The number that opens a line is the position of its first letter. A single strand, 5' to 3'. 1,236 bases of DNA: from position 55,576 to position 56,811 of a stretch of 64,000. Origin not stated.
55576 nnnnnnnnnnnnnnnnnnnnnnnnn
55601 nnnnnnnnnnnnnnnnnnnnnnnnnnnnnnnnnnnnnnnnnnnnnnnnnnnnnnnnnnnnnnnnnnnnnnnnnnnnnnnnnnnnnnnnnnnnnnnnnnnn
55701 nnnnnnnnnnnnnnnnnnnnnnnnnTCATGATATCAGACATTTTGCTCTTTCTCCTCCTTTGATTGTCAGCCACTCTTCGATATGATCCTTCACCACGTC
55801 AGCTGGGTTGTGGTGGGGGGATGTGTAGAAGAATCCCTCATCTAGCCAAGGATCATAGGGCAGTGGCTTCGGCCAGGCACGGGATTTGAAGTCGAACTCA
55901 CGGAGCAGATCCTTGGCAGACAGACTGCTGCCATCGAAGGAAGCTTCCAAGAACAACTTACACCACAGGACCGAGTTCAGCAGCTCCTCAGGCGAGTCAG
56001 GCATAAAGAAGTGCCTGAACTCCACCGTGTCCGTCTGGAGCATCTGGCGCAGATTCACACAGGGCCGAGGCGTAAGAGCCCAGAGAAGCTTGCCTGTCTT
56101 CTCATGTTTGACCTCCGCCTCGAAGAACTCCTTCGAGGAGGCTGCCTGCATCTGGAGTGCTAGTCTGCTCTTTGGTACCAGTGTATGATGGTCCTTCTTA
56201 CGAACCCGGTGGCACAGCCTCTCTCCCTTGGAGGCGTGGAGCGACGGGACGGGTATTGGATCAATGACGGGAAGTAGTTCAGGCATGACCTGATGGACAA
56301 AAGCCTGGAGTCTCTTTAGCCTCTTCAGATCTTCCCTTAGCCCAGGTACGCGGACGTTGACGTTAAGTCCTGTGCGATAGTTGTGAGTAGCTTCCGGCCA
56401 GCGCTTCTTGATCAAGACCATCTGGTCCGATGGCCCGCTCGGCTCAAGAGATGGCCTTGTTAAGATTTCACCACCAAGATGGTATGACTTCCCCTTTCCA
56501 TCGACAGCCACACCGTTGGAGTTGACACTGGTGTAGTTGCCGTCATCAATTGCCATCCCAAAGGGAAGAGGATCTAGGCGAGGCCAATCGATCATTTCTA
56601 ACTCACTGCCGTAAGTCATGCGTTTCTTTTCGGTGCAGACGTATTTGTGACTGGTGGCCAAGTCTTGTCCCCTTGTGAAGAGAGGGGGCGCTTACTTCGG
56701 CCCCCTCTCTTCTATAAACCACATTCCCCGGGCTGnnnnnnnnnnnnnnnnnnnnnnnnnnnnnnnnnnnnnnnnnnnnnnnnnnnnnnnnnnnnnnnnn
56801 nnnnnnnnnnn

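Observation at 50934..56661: Seven-gene enzyme cassette (kinase / HxD..H oxygenase-like / ParB-like / unknown / FAD oxidase / radical SAM / amidoligase-like): candidate DNA or nucleotide hypermodification pathway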

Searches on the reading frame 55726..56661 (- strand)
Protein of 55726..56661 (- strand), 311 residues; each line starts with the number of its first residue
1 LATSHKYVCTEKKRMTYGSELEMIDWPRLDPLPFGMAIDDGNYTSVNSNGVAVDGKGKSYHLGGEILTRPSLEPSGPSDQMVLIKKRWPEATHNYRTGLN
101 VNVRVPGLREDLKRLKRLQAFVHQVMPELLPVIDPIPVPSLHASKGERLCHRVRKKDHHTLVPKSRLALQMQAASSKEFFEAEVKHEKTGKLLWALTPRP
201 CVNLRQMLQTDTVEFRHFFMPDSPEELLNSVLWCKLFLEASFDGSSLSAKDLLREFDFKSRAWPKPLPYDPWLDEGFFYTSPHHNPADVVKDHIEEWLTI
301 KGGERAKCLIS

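Call 3: search_protein_families(library=pfam, proteins=[window:55726-56661:-], max_evalue=1)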
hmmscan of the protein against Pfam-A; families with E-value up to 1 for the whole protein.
window:55726-56661:- (311 aa): 0 families

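Call 4: search_protein_families(library=phrogs, proteins=[window:55726-56661:-], max_evalue=0.01)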
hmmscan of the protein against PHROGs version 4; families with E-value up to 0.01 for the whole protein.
window:55726-56661:- (311 aa): 0 families

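Call 27: search_dna_similar(query=window:55726-56661:-, collection=phages, mode=protein, max_rows=30, max_evalue=0.01)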
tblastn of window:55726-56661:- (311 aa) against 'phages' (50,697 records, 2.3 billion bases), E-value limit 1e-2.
Records with a match: 2; places in all: 2; records where one place covers at least 80% of the query: 1.
Best place of each record, by identity: <60% 2.
By first word of the organism name: phage 1; Vibrio 1.
By host as written in the record: - 1; Vibrio cyclitrophicus 1.
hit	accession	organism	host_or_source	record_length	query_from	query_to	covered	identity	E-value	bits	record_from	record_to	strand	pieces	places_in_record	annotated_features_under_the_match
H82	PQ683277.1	phage Simon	raw sewage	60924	16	257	78%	39.8%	1e-43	165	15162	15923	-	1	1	record has no annotation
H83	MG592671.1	Vibrio phage 2.275.O._10N.286.54.E11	Vibrio cyclitrophicus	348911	17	270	82%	24.3%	6e-13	75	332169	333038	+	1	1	hypothetical protein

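Call 28: get_annotated_region(hit=H82, flank=9000)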
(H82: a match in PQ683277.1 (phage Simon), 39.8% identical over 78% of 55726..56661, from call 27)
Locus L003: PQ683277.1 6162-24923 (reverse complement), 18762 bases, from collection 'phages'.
description: UNVERIFIED: Phage Simon, complete genome.
organism: phage Simon (NCBI taxid 3386310)
taxonomy: Viruses
host: -; source: raw sewage; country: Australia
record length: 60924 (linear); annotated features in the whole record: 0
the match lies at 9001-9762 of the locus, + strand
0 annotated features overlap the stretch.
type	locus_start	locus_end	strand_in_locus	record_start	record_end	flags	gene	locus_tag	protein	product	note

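Call 29: get_annotated_region(hit=H83, flank=7000)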
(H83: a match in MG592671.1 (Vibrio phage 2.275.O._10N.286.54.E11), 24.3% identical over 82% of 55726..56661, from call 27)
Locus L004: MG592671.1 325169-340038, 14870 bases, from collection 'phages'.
description: Vibrio phage 2.275.O._10N.286.54.E11, partial genome.
organism: Vibrio phage 2.275.O._10N.286.54.E11 (NCBI taxid 1881285)
taxonomy: Viruses; Duplodnaviria; Heunggongvirae; Uroviricota; Caudoviricetes
host: Vibrio cyclitrophicus; source: iron chloride precipitation of 0.2um-filtered seawater, resuspended in oxalate solution; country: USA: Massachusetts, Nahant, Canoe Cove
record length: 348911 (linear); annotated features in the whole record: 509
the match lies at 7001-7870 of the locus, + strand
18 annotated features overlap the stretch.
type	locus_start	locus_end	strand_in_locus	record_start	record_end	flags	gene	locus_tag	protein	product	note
CDS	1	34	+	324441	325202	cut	-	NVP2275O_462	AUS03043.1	hypothetical protein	NVP2275O_462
CDS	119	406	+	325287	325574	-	-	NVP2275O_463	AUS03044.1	coil containing protein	NVP2275O_463; tara_best_match:OM-RGC.v1.033024750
CDS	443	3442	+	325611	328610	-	-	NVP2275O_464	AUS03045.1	hypothetical protein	NVP2275O_464; tara_best_match:OM-RGC.v1.000179962; cvp_best_match:NCBI_PEP_441462904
CDS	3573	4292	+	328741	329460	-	-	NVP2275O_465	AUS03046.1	hypothetical protein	NVP2275O_465; tara_best_match:OM-RGC.v1.011247444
CDS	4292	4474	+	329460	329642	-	-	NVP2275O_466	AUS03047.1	hypothetical protein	NVP2275O_466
CDS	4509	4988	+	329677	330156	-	-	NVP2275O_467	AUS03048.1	hypothetical protein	NVP2275O_467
CDS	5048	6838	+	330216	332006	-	-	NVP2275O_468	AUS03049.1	hypothetical protein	NVP2275O_468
CDS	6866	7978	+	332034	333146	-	-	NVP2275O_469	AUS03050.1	hypothetical protein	NVP2275O_469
CDS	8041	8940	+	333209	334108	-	-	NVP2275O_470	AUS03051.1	NADPH-dependent 7-cyano-7-deazaguanine reductase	NVP2275O_470; aclame_best_match:protein:vir:5432; tara_best_match:OM-RGC.v1.007061927; cvp_best_match:RF_PEP_34419358; ...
CDS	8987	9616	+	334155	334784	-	-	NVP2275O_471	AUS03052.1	putative vitamin uptake transporter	NVP2275O_471; tara_best_match:OM-RGC.v1.013376507; kegg:none|pfam:PF02592|cog:COG1738|egg:COG1738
CDS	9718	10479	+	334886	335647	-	-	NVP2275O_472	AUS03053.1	queuosine biosynthesis protein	NVP2275O_472; aclame_best_match:protein:vir:5433; tara_best_match:OM-RGC.v1.010569590; ...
CDS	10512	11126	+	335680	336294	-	-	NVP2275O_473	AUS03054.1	nucleophile aminohydrolase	NVP2275O_473; aclame_best_match:protein:vir:5434; tara_best_match:OM-RGC.v1.014960315; InterPro:IPR029055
CDS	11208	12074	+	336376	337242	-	-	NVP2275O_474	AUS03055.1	GTP cyclohydrolase I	NVP2275O_474; tara_best_match:OM-RGC.v1.012637756; InterPro:IPR020602; kegg:none|cog:COG0302|egg:COG0302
CDS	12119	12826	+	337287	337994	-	-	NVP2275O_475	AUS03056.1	von Willebrand factor type A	NVP2275O_475; InterPro:IPR002035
CDS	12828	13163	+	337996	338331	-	-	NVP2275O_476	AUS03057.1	winged helix-turn-helix DNA-binding domain protein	NVP2275O_476; InterPro:IPR011991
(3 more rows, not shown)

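Call 32: find_homologous_proteins(query=window:55726-56661:-)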
Query window:55726-56661:- (311 aa): 128 proteins with E <= 0.001 among 1072 candidates; the best 120 are listed.
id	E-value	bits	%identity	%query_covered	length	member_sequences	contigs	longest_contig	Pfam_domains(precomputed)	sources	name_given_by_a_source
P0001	3.0e-204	695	100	95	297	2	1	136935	-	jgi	jgi:hypothetical protein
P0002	6.5e-147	507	70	99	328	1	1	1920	-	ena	-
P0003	1.3e-146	506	70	96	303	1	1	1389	-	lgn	-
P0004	6.9e-142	490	68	98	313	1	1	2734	-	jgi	-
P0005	9.8e-142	490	72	96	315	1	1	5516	-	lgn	-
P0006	7.6e-140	483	68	96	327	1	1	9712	-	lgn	-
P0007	8.9e-139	480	69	96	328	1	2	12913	-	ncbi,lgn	-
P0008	3.7e-138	478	66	99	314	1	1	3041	-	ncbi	-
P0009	2.3e-135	469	66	99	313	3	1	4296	-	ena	-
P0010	3.5e-132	458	68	96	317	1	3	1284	-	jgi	jgi:hypothetical protein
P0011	2.7e-131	455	66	96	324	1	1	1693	-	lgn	-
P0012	5.9e-130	451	65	96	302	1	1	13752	-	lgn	-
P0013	3.8e-129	448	64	96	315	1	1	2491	-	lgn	-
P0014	2.4e-128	446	64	96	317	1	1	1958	-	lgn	-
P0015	1.7e-127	443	64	97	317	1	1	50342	-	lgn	-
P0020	3.6e-117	409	58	97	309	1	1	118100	-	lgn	-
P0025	2.5e-114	400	58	99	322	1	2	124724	-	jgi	jgi:hypothetical protein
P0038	1.1e-104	368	57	96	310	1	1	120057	-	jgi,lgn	jgi:hypothetical protein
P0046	4.6e-84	300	46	96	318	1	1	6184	PF12224.14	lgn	-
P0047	2.2e-83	298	49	97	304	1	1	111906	-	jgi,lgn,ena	-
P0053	7.2e-65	237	42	90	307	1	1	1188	PF12224.14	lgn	-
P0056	5.2e-63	231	43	91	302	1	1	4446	PF12224.14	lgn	-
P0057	5.8e-63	231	43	93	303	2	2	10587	PF12224.14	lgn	-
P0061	5.3e-57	211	43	85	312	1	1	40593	PF12224.14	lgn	-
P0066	7.0e-54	201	41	90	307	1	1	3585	PF12224.14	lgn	-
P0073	6.6e-52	195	42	86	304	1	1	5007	PF12224.14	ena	-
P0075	2.9e-51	192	42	76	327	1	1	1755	PF12224.14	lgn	-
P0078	4.8e-51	192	41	86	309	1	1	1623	PF12224.14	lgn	-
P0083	2.5e-50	189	42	86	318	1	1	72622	PF12224.14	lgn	-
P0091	3.4e-49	186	38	90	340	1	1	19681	PF12224.14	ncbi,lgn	-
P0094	9.4e-49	184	38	92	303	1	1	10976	PF12224.14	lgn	-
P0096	1.5e-48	183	38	95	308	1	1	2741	PF12224.14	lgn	-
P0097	1.7e-48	183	40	93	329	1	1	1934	PF12224.14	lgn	-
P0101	7.5e-48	181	38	95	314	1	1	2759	PF12224.14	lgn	-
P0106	5.2e-47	178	40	85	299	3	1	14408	PF12224.14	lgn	-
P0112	4.4e-45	172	39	86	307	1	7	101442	PF12224.14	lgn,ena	-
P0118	7.7e-44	168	38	77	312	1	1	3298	PF12224.14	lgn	-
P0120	6.6e-43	165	42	73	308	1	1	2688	PF12224.14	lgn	-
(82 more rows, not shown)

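Call 33: find_related_loci(query=window:55726-56661:-, collection=viral_contigs, flank=10000)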
Query window:55726-56661:- (311 aa) in viral_contigs; peptide patterns used: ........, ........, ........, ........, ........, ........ (x = any residue, [..] = any of these).
6 stretches matched a pattern; 1 encode a relative of the query (tblastn E <= 1e-3); 1 distinct loci.
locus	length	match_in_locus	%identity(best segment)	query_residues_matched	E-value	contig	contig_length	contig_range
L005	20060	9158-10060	59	1-298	8e-116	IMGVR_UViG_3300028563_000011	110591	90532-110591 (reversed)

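Call 34: find_encoding_contigs(protein=P0025, flank=10000, max_places=2)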
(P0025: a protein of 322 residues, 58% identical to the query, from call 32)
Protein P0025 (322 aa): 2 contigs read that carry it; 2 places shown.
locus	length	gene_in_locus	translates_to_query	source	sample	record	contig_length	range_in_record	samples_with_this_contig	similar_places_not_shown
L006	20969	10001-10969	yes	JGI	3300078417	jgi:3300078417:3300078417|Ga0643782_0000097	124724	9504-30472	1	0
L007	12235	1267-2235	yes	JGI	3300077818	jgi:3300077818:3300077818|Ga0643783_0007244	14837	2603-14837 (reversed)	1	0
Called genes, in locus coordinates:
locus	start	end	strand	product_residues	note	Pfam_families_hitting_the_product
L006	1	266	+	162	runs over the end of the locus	-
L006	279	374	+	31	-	-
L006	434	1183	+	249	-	PF25283:DUF7873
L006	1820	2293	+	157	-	-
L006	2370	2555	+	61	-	-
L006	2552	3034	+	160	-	-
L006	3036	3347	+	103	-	-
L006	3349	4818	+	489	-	-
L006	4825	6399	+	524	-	PF00176:SNF2-rel_dom (weak), PF00271:Helicase_C (faint)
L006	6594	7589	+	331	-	-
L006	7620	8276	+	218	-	-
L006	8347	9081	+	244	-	-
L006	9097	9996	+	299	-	PF00291:PALP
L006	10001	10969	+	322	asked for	-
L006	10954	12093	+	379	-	PF04055:Radical_SAM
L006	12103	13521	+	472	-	-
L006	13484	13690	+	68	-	-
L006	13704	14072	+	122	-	-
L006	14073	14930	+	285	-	PF18724:ADDT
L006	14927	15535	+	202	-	PF18748:HMUDK_HMUD1 (faint)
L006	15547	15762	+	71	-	-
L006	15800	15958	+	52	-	PF01555:N6_N4_Mtase (weak)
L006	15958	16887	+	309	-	PF18723:HMUDK_hel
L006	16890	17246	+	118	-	-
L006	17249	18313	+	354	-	PF00303:Thymidylat_synt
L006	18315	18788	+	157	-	-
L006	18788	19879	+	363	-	-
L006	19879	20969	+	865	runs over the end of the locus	PF03167:UDG, PF01612:DNA_pol_A_exo1 (weak), PF00476:DNA_pol_A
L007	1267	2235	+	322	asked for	-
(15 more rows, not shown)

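Call 35: find_encoding_contigs(protein=P0047, flank=10000, max_places=2)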
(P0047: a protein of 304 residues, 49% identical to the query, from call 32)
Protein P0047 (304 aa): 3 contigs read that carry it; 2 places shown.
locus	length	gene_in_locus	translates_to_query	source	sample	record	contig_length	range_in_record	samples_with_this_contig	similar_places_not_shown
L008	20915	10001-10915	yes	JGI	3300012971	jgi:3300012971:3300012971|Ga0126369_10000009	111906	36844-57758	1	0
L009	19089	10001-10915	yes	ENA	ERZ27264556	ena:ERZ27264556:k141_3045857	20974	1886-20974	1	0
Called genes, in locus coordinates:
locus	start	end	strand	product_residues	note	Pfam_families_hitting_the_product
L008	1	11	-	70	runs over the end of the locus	-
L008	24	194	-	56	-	-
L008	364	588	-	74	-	-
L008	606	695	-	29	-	-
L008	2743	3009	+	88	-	-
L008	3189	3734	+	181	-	-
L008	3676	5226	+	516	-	-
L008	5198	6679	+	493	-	-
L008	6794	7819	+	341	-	-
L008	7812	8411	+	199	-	-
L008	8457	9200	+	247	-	-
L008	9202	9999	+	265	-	PF00291:PALP (weak)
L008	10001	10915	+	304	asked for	-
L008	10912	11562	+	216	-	PF00106:adh_short, PF01370:Epimerase (weak), PF13561:adh_short_C2, PF08659:KR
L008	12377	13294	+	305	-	-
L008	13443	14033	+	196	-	PF18724:ADDT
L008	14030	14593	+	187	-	-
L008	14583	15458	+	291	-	PF18723:HMUDK_hel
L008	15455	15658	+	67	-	-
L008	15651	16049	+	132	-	-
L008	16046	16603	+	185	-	PF12917:YfbR-like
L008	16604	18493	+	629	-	PF00303:Thymidylat_synt, PF14890:Intein_splicing (weak), PF13392:HNH_3 (weak)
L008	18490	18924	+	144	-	PF11753:DUF3310 (weak)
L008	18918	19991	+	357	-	-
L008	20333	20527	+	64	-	-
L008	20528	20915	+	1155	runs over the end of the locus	PF03167:UDG, PF01612:DNA_pol_A_exo1, PF00476:DNA_pol_A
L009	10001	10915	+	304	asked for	-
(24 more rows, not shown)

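Call 38: search_protein_families(library=pfam, alignment_id=A1, max_evalue=0.01)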
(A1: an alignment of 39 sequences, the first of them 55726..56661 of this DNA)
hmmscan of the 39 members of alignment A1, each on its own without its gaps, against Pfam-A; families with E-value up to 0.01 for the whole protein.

A. member 1, window:55726-56661:- (311 aa): 0 families

B. families by the number of members that match (of 39 scanned): 1 family
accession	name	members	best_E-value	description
PF12224.13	Amidoligase_2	27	7.3e-09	Putative amidoligase enzyme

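Call 39: search_solved_structures(query=A1, max_evalue=1, show_alignments=2)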
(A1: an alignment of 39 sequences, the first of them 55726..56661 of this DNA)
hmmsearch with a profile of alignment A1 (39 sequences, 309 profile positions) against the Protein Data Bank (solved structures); distinct sequences matched with E-value up to 1: 7.
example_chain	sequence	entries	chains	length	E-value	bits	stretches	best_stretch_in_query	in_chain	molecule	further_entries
21gl_A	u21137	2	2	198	0.21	14.2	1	221-286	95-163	Transmembrane emp24 domain-containing protein 9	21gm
1g98_A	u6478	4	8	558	0.24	14.1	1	196-244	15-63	PHOSPHOGLUCOSE ISOMERASE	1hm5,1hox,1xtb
1dqr_A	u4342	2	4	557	0.24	14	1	196-244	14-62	PHOSPHOGLUCOSE ISOMERASE | Glucose-6-phosphate isomerase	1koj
1n8t_A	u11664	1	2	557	0.25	14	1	196-244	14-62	Glucose-6-phosphate isomerase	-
8p2k_BK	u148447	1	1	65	0.26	14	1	196-244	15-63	Glucose-6-phosphate isomerase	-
9cjk_D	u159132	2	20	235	0.3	13.7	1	234-286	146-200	Transmembrane emp24 domain-containing protein 9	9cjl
1gzd_A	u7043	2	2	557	0.77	12.4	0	196-248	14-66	GLUCOSE-6-PHOSPHATE ISOMERASE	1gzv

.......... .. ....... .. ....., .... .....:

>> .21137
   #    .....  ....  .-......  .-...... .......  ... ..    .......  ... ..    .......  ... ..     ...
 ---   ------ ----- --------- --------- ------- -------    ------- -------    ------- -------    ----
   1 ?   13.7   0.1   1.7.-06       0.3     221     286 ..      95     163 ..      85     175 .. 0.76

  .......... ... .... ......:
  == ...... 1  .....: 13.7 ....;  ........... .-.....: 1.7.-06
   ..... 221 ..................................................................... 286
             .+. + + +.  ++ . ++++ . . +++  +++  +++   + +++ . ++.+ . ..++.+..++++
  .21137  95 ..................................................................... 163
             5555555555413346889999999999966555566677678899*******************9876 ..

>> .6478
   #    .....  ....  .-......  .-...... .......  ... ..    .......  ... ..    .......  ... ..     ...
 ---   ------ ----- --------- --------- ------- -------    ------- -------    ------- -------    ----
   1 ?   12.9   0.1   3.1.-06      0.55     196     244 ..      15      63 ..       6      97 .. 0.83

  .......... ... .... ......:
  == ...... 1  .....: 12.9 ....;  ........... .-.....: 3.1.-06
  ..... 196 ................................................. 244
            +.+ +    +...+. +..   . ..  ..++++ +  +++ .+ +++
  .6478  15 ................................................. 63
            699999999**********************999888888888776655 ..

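Call 42: find_encoding_contigs(protein=P0020, flank=10000, max_places=1)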
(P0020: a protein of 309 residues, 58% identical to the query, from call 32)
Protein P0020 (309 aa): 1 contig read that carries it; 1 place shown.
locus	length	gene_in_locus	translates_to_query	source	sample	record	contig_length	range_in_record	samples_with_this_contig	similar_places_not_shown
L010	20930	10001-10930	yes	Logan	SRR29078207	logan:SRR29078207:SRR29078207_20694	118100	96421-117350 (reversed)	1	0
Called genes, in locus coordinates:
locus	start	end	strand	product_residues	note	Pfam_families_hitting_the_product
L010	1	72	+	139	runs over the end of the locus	-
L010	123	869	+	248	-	PF25283:DUF7873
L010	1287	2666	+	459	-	PF01145:Band_7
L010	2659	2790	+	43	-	-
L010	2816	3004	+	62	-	-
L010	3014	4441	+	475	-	PF13481:AAA_25 (faint)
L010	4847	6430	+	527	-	PF00176:SNF2-rel_dom (weak)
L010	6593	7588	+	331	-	-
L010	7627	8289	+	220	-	-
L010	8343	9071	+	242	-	-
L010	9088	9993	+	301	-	PF00291:PALP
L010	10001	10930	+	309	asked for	-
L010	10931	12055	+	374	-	PF04055:Radical_SAM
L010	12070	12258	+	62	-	-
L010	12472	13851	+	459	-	PF04055:Radical_SAM (faint)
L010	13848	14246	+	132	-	-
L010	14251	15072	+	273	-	PF18724:ADDT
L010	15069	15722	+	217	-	PF01541:GIY-YIG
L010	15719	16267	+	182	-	PF18748:HMUDK_HMUD1 (weak)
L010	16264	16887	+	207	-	-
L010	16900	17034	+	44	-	-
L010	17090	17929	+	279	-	PF18723:HMUDK_hel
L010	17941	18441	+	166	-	-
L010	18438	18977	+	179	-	PF12917:YfbR-like (weak)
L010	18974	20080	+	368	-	PF00303:Thymidylat_synt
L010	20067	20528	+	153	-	-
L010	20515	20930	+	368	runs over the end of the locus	-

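Call 43: find_encoding_contigs(protein=P0038, flank=10000, max_places=1)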
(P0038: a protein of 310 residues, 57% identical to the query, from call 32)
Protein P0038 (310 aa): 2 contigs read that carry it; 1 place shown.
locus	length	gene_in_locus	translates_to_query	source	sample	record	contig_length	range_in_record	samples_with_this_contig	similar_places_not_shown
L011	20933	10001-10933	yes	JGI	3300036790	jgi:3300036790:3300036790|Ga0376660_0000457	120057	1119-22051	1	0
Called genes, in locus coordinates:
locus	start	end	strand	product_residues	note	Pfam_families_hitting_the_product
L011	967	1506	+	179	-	PF01844:HNH, PF14279:HNH_5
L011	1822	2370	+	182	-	-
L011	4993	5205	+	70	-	-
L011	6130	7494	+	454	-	PF05731:TROVE (weak)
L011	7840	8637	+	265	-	-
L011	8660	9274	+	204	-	-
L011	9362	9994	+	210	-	-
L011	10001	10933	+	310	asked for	-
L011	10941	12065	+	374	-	PF04055:Radical_SAM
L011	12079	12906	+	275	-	PF01266:DAO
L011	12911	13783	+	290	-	PF18724:ADDT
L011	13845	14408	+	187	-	PF18748:HMUDK_HMUD1 (weak)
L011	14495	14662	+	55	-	-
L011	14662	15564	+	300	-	PF18723:HMUDK_hel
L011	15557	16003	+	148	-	-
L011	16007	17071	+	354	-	PF00303:Thymidylat_synt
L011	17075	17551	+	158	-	-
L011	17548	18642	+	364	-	-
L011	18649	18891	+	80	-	-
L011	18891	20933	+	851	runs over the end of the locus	PF03167:UDG, PF01612:DNA_pol_A_exo1, PF00476:DNA_pol_A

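Call 48: search_protein_families(library=ncbifam, proteins=[window:55726-56661:-], max_evalue=0.1)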
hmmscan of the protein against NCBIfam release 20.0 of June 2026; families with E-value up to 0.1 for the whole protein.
window:55726-56661:- (311 aa): 0 families

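Call 50: predict_structure(alignment_id=A1)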
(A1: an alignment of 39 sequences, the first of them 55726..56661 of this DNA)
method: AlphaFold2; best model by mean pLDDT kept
length: 311 residues; sequences in the alignment: 39
mean_pLDDT: 93.5   pTM: 0.91
mean pLDDT of the five models: 93.5, 93.3, 93.1, 92.7, 91.5
residues with pLDDT >= 90: 269; 70-90: 35; 50-70: 7; < 50: 0
segments of 3 or more residues with pLDDT < 50: none
pLDDT, mean of each block of 10 residues (from residue 1): 65 94 95 94 90 94 95 98 97 90 96 98 98 95 95 95 97 98 96 95 93 95 97 98 91 97 94 96 94 95 77 61
secondary structure, 60 per line:
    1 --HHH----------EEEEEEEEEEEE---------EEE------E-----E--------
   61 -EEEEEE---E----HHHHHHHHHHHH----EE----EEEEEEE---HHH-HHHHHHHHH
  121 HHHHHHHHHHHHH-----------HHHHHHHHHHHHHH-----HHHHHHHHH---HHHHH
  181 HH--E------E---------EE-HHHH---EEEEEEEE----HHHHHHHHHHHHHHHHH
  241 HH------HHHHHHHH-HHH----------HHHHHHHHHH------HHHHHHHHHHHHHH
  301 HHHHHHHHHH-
elements in order: E16-27 E37-39 E62-67 H76-87 E98-104 H112-133 H145-158 H164-172 H176-182 H205-208 E212-219 H224-242 H249-256 H271-280 H287-310
